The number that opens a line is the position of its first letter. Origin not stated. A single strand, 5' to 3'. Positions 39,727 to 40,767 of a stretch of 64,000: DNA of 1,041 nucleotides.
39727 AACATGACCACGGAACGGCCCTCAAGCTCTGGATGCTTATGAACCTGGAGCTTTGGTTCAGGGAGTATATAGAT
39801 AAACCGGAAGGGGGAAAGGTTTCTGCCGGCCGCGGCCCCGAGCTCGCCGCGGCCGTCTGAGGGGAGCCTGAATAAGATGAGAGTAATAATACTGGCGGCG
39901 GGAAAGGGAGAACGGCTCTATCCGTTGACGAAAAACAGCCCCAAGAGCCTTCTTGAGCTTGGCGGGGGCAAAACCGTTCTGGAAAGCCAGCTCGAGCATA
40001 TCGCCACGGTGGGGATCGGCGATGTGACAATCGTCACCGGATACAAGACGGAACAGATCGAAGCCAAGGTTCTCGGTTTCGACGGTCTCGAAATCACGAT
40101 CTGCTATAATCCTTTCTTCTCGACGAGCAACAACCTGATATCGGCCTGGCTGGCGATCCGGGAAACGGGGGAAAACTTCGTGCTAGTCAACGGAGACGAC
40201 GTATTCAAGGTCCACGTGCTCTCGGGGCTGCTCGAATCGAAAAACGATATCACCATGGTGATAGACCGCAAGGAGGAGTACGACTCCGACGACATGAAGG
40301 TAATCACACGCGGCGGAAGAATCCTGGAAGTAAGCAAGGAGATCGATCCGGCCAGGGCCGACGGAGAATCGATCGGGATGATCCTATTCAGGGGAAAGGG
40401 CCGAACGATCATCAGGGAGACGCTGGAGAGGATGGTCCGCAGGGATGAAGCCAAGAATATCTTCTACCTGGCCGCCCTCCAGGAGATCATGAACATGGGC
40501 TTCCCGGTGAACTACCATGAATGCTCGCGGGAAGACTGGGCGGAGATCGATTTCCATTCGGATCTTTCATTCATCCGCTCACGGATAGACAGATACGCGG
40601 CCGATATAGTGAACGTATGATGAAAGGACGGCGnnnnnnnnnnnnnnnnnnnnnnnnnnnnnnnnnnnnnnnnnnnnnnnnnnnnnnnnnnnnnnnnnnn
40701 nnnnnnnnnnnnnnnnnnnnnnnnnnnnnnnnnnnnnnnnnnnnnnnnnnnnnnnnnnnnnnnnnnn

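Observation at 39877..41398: IPCT/DIPPS-like gene pair (cytidylyltransferase plus CDP-alcohol phosphatidyltransferase) inside a glycan locus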

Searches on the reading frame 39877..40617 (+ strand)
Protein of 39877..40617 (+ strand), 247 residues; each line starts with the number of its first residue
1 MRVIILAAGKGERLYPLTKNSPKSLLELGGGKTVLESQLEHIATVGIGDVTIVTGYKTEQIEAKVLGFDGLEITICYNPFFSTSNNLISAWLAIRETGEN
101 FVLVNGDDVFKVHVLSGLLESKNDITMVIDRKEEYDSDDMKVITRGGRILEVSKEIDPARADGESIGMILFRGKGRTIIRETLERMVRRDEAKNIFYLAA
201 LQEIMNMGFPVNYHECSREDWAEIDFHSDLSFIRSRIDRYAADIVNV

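Call 3: search_protein_families(library=pfam, proteins=[window:39877-40617:+], max_evalue=0.01)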
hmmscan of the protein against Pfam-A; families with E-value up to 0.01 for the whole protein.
window:39877-40617:+ (247 aa): 3 families
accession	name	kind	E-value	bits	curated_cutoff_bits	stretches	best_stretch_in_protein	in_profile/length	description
PF00483.29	NTP_transferase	-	3.5e-12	46.9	21.2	1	3-111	2-113/245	Nucleotidyl transferase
PF12804.13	NTP_transf_3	-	9.6e-11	42.6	27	1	3-130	1-123/160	MobA-like NTP transferase domain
PF01128.25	IspD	-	0.002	18.4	27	1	2-59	2-55/221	2-C-methyl-D-erythritol 4-phosphate cytidylyltransferase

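Call 4: search_protein_families(library=ncbifam, proteins=[window:39877-40617:+], max_evalue=0.01)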
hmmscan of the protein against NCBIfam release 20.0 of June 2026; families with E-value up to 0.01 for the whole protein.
window:39877-40617:+ (247 aa): 36 families (the best 25 are shown)
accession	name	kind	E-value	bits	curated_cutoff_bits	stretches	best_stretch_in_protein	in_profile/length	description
TIGR03992.1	Arch_glmU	subfamily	1.1e-20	74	292.1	1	1-191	1-186/393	bifunctional sugar-1-phosphate nucleotidylyltransferase/acetyltransferase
NF041313.1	UDPGP_AglF_Halo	equivalog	3.4e-18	65.9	400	1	1-152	1-155/234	UTP--glucose-1-phosphate uridylyltransferase AglF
NF045761.1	NAMPUrTaseMurU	equivalog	1.7e-15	57.5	250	1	1-113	1-113/226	N-acetylmuramate alpha-1-phosphate uridylyltransferase MurU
NF041135.1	IPPtranDIPPsyn_Thcocales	equivalog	1.9e-13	50.2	580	1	1-230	1-210/419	bifunctional L-myo-inositol-1-phosphate cytidylyltransferase/CDP-L-myo-inositol myo-inositolphosphotransferase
TIGR01208.1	rmlA_long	equivalog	3.1e-10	39.5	320.25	1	3-172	2-175/353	glucose-1-phosphate thymidylyltransferase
NF010933.0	PRK14353.1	equivalog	3.1e-10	39.3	505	1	3-234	8-239/453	bifunctional UDP-N-acetylglucosamine diphosphorylase/glucosamine-1-phosphate N-acetyltransferase GlmU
TIGR01173.1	glmU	equivalog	3.9e-10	39.1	366.85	1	1-134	1-131/452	bifunctional UDP-N-acetylglucosamine diphosphorylase/glucosamine-1-phosphate N-acetyltransferase GlmU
NF041173.1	Sug_nt_acttase_Thmprot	equivalog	7e-10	38.4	600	1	1-130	1-128/405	bifunctional sugar-1-phosphate nucleotidylyltransferase/acetyltransferase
NF052502.1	man1P_GTase_Rv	exception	1e-09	37.7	440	1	3-127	3-130/352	mannose-1-phosphate guanylyltransferase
NF045665.1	NTPtran_DVU1551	equivalog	8e-09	35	315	1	2-82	2-73/359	DVU_1551 family NTP transferase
TIGR02091.1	glgC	equivalog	2.3e-08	33.5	424.9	1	3-64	3-64/364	glucose-1-phosphate adenylyltransferase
NF010936.0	PRK14356.1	equivalog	2.7e-08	33.2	666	1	4-129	9-130/456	bifunctional UDP-N-acetylglucosamine diphosphorylase/glucosamine-1-phosphate N-acetyltransferase GlmU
NF010939.0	PRK14359.1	equivalog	1.5e-07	30.4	592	1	2-200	4-195/430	bifunctional UDP-N-acetylglucosamine diphosphorylase/glucosamine-1-phosphate N-acetyltransferase GlmU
NF049965.1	GlMnHpPGnyltfHddC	equivalog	3.1e-07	30.2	300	1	1-138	1-135/221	D-glycero-D-manno-heptose 1-phosphate guanosyltransferase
TIGR01207.1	rmlA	equivalog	4.4e-07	29.3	360.65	1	3-123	2-123/286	glucose-1-phosphate thymidylyltransferase RfbA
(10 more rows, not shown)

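Call 7: search_solved_structures(query=window:39877-40617:+, max_evalue=0.001, show_alignments=2)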
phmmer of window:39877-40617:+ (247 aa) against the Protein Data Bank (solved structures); distinct sequences matched with E-value up to 0.001: 26.
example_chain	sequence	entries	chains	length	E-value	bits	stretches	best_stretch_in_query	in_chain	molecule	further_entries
1jyk_A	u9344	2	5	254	4.7e-13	52.4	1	2-118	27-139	CTP:phosphocholine Cytidylyltransferase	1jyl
8hhd_A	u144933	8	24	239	1.5e-09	40.9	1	1-152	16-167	Nucleotidyl transferase | N-acetylmuramate alpha-1-phosphate uridylyltransferase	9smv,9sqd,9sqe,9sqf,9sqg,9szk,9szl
4y7t_A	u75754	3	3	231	7.9e-09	38.5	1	1-107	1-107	Nucleotidyl transferase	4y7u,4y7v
5z09_A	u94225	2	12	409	5.2e-07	32.6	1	1-66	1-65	Dual sugar-1-phosphate nucleotidylyltransferase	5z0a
2ggo_A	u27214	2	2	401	6.5e-07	32.3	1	1-64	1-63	401aa long hypothetical glucose-1-phosphate thymidylyltransferase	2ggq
4ho0_A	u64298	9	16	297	6.6e-07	32.2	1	1-120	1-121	Glucose-1-phosphate thymidylyltransferase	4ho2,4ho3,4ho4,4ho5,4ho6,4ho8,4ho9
7d72_K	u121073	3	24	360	9.2e-06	28.5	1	1-109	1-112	Mannose-1-phosphate guanyltransferase beta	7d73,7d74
6pd1_A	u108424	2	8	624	1.1e-05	28.2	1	3-122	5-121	Nucleotidyl transferase/aminotransferase, class V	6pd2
2cu2_A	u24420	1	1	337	1.5e-05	27.8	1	4-75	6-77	putative mannose-1-phosphate guanylyl transferase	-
4jd0_A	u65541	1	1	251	2.8e-05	26.9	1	3-231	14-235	Nucleotidyl transferase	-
8yre_D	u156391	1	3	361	3e-05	26.8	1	1-120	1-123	Mannose-1-phosphate guanylyltransferase 1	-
7x8j_A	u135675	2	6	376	3.3e-05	26.7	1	1-120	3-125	Mannose-1-phosphate guanylyltransferase 1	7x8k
6n0u_A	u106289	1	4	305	4.4e-05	26.3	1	3-124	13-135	Glucose-1-phosphate thymidylyltransferase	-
9xuk_B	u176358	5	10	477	0.00016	24.5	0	4-62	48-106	Glucose-1-phosphate adenylyltransferase large subunit 1, chloroplastic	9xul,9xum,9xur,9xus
1h5s_A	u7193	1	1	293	0.00018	24.3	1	3-121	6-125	Glucose-1-phosphate thymidylyltransferase 1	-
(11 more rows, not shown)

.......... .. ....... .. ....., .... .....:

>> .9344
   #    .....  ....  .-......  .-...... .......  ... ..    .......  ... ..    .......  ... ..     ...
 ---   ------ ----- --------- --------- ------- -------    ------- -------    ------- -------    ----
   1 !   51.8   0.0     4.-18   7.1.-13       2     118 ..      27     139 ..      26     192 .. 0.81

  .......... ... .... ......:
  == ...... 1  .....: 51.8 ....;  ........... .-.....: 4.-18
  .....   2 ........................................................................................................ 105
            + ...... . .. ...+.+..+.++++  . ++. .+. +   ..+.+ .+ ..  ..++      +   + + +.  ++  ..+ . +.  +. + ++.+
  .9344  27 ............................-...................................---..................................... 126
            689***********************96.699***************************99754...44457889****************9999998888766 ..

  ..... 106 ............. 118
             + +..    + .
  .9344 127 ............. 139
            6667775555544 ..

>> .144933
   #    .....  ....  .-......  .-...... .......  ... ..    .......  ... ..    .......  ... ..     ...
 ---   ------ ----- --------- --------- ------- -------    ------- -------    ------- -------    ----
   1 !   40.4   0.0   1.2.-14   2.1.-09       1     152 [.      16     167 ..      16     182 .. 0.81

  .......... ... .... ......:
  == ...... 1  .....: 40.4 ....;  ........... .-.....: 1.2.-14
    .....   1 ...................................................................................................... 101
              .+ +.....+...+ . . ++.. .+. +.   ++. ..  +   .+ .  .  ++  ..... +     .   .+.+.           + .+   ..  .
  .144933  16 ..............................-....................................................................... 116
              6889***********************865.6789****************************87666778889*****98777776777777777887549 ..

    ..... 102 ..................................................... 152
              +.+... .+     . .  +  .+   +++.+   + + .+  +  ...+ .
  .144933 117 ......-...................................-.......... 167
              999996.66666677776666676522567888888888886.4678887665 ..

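Call 44: find_homologous_proteins(query=window:39877-40617:+, max_evalue=0.00001)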
Query window:39877-40617:+ (247 aa): 396 proteins with E <= 0.00001 among 1237 candidates; the best 120 are listed.
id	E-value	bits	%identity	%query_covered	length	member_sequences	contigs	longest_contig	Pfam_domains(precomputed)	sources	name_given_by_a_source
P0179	4.2e-158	542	100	100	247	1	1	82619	PF00483.30,PF12804.14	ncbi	-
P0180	7.9e-131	453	82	100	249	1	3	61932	PF00483.30,PF12804.14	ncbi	-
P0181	5.9e-125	433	78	100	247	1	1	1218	PF00483.30,PF12804.14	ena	-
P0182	1.2e-121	423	78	100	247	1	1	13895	PF00483.30,PF12804.14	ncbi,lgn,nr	ncbi:MAG: phosphocholine cytidylyltransferase family protein [Candidatus Krumholzibacteriota bacteri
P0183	1.8e-121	422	77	100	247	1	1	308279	PF00483.30,PF12804.14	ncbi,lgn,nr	ncbi:MAG: phosphocholine cytidylyltransferase family protein [Candidatus Krumholzibacteriota bacteri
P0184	3.2e-121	421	77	100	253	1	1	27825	PF00483.30,PF12804.14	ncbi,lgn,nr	ncbi:MAG: phosphocholine cytidylyltransferase family protein [Bacteroidales bacterium]|nr:phosphocho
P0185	4.0e-121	421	77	100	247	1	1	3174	PF00483.30,PF12804.14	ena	-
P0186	2.6e-120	418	77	100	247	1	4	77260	PF00483.30,PF12804.14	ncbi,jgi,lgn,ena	-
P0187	2.1e-119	415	79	100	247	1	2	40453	PF00483.30,PF12804.14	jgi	-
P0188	3.9e-119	414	78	100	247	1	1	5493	PF00483.30,PF12804.14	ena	-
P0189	5.4e-119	414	78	100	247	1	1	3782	PF00483.30,PF12804.14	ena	-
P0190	8.5e-119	413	77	100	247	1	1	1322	PF00483.30,PF12804.14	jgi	jgi:choline kinase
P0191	1.4e-118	413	78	100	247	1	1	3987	PF00483.30,PF12804.14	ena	-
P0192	1.4e-118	412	78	100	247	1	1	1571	PF00483.30,PF12804.14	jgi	-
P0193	2.7e-118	412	78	100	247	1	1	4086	PF00483.30,PF12804.14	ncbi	-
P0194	4.9e-118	411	78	100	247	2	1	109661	PF00483.30,PF12804.14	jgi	-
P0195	2.0e-117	409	74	100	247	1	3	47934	PF00483.30,PF12804.14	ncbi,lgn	-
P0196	6.3e-117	407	76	100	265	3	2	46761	PF00483.30,PF12804.14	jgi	-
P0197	1.2e-116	406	76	100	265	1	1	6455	PF00483.30,PF12804.14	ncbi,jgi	-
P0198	3.8e-116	405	76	100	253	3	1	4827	PF00483.30,PF12804.14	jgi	-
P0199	2.7e-92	327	61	98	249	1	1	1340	PF00483.30,PF12804.14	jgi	-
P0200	1.0e-91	325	62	99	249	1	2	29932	PF00483.30,PF12804.14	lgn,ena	-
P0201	6.1e-91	322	60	98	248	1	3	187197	PF00483.30,PF12804.14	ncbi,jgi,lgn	jgi:choline kinase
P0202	1.1e-90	321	61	97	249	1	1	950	PF00483.30,PF12804.14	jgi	jgi:choline kinase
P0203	1.4e-90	321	60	97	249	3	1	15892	PF00483.30,PF12804.14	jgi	jgi:choline kinase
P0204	2.8e-90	320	60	100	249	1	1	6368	PF00483.30,PF12804.14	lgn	-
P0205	6.9e-90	319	62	97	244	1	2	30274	PF00483.30,PF12804.14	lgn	-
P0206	1.4e-89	318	62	99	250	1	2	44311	PF00483.30,PF12804.14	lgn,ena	-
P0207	1.2e-88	315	59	97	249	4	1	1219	PF00483.30,PF12804.14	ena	-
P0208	2.5e-88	314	60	97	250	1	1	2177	PF00483.30,PF12804.14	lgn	-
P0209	8.8e-88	312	59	97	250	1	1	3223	PF00483.30,PF12804.14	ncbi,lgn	-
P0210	1.3e-87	311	62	97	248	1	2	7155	PF00483.30,PF12804.14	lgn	-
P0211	2.1e-85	304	62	97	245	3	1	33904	PF00483.30,PF12804.14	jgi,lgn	-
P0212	2.7e-85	304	60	97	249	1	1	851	PF00483.30,PF12804.14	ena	-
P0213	4.2e-85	303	58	99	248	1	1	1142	PF00483.30,PF12804.14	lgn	-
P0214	1.8e-83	298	56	97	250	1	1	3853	PF00483.30,PF12804.14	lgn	-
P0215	4.4e-83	296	59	97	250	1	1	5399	PF00483.30,PF12804.14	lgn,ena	-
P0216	1.6e-81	291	57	98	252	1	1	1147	PF00483.30,PF12804.14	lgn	-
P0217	1.7e-81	291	56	97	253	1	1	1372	PF00483.30,PF12804.14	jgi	jgi:choline kinase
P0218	1.7e-81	291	54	97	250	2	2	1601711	PF00483.30,PF12804.14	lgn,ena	-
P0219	2.2e-81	291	54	97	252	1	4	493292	PF00483.30,PF12804.14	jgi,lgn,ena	-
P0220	3.1e-81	290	55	97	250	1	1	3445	PF00483.30,PF12804.14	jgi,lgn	jgi:choline kinase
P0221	3.2e-81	290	58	96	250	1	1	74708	PF00483.30,PF12804.14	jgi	jgi:L-glutamine-phosphate cytidylyltransferase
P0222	3.5e-81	290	54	97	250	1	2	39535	PF00483.30,PF12804.14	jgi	jgi:choline kinase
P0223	7.3e-81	289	56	97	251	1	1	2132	PF00483.30,PF12804.14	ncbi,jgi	-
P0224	8.1e-81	289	54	97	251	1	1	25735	PF00483.30,PF12804.14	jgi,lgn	jgi:choline kinase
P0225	1.8e-80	288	55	98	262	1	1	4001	PF00483.30,PF01128.26,PF12804.14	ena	-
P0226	2.5e-80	287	55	97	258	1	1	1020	PF00483.30,PF12804.14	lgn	-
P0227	2.6e-80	287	55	97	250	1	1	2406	PF00483.30,PF12804.14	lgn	-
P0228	2.9e-80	287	58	97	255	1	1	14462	PF00483.30,PF12804.14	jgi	jgi:choline kinase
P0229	3.0e-80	287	54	97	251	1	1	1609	PF00483.30,PF12804.14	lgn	-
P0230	3.5e-80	287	56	97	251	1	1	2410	PF00483.30,PF12804.14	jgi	jgi:L-glutamine-phosphate cytidylyltransferase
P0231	3.9e-80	287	57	97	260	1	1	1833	PF00483.30,PF12804.14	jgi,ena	-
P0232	6.7e-80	286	54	97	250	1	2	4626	PF00483.30,PF12804.14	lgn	-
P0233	7.0e-80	286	54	97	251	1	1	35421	PF00483.30,PF12804.14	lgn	-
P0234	7.4e-80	286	57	98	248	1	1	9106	PF00483.30,PF12804.14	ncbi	-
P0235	9.5e-80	285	54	97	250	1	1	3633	PF00483.30,PF12804.14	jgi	-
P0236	9.6e-80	285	55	97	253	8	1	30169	PF00483.30,PF12804.14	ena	-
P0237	1.0e-79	285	54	97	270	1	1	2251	PF00483.30,PF12804.14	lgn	-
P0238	1.3e-79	285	55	97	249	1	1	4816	PF00483.30,PF12804.14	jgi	jgi:choline kinase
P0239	2.6e-79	284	56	99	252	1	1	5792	PF00483.30,PF20202.5,PF12804.14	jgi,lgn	jgi:choline kinase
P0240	3.7e-79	284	55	97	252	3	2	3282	PF00483.30,PF12804.14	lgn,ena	-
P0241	4.1e-79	283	55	97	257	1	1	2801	PF00483.30,PF12804.14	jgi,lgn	jgi:L-glutamine-phosphate cytidylyltransferase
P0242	6.3e-79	283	56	97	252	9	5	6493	PF00483.30,PF12804.14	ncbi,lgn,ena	-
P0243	6.4e-79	283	54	97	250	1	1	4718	PF00483.30,PF12804.14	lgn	-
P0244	7.7e-79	282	54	97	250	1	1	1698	PF00483.30,PF12804.14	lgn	-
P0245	8.2e-79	282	55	97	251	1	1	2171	PF00483.30,PF12804.14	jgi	jgi:choline kinase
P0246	8.6e-79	282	54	99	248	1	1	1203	PF00483.30,PF12804.14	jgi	-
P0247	9.3e-79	282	51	97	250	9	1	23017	PF00483.30,PF12804.14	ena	-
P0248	1.0e-78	282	55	97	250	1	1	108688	PF00483.30,PF12804.14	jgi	jgi:L-glutamine-phosphate cytidylyltransferase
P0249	1.2e-78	282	54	97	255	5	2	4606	PF00483.30,PF12804.14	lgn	-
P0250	1.6e-78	281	54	97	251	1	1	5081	PF00483.30,PF12804.14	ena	-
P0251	1.6e-78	281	54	97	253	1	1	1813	PF00483.30,PF12804.14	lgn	-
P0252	2.1e-78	281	57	96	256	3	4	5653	PF00483.30,PF12804.14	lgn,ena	-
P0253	2.2e-78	281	55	97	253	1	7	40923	PF00483.30,PF12804.14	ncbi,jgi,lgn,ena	-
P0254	2.8e-78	281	54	97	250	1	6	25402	PF00483.30,PF12804.14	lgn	-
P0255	3.5e-78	280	55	97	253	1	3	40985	PF00483.30,PF12804.14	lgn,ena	-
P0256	5.6e-78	280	54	97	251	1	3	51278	PF00483.30,PF12804.14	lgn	-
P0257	5.6e-78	280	54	96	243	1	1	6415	PF00483.30,PF12804.14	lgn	-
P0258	5.7e-78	280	53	97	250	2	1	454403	PF00483.30,PF12804.14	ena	-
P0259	1.1e-77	279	54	97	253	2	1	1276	PF00483.30,PF12804.14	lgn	-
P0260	1.1e-77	279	54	97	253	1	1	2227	PF00483.30,PF12804.14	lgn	-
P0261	1.8e-77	278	54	97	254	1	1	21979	PF00483.30,PF12804.14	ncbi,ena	-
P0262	2.0e-77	278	52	97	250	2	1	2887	PF00483.30,PF12804.14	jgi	jgi:choline kinase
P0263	2.4e-77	278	53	97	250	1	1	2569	PF00483.30,PF12804.14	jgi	jgi:L-glutamine-phosphate cytidylyltransferase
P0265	2.8e-77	277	54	97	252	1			PF00483.30,PF12804.14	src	-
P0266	3.6e-77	277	54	97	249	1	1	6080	PF00483.30,PF12804.14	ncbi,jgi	-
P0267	4.7e-77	277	53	96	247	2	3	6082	PF00483.30,PF12804.14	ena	-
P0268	4.9e-77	277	54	95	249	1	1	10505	PF00483.30,PF12804.14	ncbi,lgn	-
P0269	5.6e-77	276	53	97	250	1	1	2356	PF00483.30,PF12804.14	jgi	-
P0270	7.2e-77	276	53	97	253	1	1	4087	PF00483.30,PF12804.14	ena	-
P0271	2.2e-76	274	52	97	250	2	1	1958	PF00483.30,PF12804.14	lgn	-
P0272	2.4e-76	274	53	96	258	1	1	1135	PF00483.30,PF12804.14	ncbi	-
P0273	2.5e-76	274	53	97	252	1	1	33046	PF00483.30,PF12804.14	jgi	jgi:choline kinase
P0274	7.6e-76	273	57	97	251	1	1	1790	PF00483.30,PF12804.14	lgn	-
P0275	1.3e-75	272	52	98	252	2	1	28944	PF00483.30,PF12804.14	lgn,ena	-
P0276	1.4e-75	272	52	97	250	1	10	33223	PF00483.30,PF12804.14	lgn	-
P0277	1.8e-75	271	53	97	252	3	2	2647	PF00483.30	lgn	-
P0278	2.0e-75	271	53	96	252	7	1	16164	PF00483.30,PF12804.14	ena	-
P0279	3.1e-75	271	52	96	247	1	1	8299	PF00483.30,PF12804.14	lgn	-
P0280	3.1e-75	271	52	96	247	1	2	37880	PF00483.30,PF12804.14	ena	-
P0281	3.2e-75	271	53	97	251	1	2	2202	PF00483.30,PF12804.14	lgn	-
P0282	3.7e-75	270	57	97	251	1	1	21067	PF00483.30,PF20202.5,PF12804.14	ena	-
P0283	4.3e-75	270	52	96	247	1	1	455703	PF00483.30,PF12804.14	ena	-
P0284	4.7e-75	270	57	97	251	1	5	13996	PF00483.30,PF20202.5,PF12804.14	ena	-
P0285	5.0e-75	270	56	97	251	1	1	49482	PF00483.30,PF20202.5,PF12804.14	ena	-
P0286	5.6e-75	270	52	97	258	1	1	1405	PF00483.30,PF12804.14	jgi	jgi:choline kinase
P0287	7.4e-75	269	57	97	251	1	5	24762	PF00483.30,PF20202.5,PF12804.14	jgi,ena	-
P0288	8.1e-75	269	56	97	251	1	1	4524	PF00483.30,PF20202.5,PF12804.14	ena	-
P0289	8.5e-75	269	57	97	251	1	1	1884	PF00483.30,PF20202.5,PF12804.14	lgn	-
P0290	9.0e-75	269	57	97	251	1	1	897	PF00483.30,PF20202.5,PF12804.14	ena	-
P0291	9.1e-75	269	57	97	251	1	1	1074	PF00483.30,PF20202.5,PF12804.14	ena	-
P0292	9.4e-75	269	57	97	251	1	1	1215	PF00483.30,PF20202.5,PF12804.14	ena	-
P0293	9.4e-75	269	57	97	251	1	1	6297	PF00483.30,PF20202.5,PF12804.14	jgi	-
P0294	9.6e-75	269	57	97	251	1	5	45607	PF00483.30,PF20202.5,PF12804.14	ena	-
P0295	9.9e-75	269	52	97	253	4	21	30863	PF00483.30,PF12804.14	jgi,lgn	jgi:choline kinase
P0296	9.9e-75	269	57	97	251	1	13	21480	PF00483.30,PF20202.5,PF12804.14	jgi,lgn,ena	-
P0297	1.0e-74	269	57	97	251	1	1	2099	PF00483.30,PF20202.5,PF12804.14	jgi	-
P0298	1.1e-74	269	52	97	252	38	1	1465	PF00483.30,PF12804.14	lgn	-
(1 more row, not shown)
